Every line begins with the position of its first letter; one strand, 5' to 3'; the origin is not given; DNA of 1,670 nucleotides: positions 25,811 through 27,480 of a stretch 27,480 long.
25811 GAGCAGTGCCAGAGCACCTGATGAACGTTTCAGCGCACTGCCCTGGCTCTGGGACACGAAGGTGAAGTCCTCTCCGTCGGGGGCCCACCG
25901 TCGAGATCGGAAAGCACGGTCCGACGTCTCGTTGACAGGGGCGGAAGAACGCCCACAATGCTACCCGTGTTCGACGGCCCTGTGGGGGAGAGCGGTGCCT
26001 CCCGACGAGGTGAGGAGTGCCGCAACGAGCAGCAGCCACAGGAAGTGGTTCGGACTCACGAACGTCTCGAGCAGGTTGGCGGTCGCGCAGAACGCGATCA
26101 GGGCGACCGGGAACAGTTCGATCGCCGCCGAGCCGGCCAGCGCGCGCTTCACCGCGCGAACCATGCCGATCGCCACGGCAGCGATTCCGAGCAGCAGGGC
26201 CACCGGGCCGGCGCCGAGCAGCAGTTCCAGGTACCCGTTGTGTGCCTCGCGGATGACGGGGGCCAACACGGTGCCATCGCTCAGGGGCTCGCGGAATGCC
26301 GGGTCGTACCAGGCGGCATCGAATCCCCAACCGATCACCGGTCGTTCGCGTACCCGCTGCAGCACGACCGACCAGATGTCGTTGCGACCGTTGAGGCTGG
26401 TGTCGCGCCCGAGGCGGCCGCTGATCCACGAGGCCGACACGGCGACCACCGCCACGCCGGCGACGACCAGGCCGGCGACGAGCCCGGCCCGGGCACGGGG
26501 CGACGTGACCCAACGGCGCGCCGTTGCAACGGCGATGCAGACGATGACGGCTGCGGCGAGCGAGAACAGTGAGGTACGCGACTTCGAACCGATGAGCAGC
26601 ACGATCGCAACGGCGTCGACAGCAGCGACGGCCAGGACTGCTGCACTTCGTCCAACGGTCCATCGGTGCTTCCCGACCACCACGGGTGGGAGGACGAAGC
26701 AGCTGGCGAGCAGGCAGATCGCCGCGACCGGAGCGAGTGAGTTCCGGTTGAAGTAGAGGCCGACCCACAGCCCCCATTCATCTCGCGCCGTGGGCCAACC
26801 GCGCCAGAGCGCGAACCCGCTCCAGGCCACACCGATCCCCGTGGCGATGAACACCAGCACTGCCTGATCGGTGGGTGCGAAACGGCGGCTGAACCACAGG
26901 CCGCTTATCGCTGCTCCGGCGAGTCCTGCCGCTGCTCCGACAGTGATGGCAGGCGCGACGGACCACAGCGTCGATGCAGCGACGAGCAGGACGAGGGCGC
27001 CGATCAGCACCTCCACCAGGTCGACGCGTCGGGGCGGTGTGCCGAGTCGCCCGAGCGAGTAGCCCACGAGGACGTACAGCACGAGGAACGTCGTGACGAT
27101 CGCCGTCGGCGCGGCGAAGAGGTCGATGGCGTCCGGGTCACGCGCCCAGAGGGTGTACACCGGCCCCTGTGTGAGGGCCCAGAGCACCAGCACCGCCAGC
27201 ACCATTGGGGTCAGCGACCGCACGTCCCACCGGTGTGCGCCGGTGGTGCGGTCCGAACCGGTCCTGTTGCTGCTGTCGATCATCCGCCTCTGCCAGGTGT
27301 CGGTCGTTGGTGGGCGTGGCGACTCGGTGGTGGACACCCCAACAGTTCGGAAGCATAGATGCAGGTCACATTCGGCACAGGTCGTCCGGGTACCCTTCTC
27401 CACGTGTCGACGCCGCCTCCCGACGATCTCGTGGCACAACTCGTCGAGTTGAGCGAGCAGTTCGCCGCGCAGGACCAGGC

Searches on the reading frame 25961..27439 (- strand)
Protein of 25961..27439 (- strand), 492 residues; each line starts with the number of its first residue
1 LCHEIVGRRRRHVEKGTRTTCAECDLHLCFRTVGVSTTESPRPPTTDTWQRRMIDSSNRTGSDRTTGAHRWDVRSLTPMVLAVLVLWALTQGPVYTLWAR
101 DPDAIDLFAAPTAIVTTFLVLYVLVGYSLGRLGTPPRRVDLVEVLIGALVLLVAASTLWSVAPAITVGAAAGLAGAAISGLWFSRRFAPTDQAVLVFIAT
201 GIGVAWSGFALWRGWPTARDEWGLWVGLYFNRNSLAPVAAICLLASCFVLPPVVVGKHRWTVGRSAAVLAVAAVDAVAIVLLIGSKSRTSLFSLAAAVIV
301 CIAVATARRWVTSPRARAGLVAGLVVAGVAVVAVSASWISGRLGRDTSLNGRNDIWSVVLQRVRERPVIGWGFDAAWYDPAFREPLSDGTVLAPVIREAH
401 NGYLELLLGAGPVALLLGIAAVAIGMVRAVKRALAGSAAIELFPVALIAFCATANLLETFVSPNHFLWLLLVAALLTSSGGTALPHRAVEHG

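Call 8: search_protein_families(library=pfam, proteins=[window:25961-27439:-], max_evalue=0.01)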
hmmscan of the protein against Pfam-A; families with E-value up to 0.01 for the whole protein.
window:25961-27439:- (492 aa): 1 family
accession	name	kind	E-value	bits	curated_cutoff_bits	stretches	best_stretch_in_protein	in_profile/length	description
PF04932.20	Wzy_C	-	1.1e-17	64.6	31.7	1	276-417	4-147/149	O-Antigen ligase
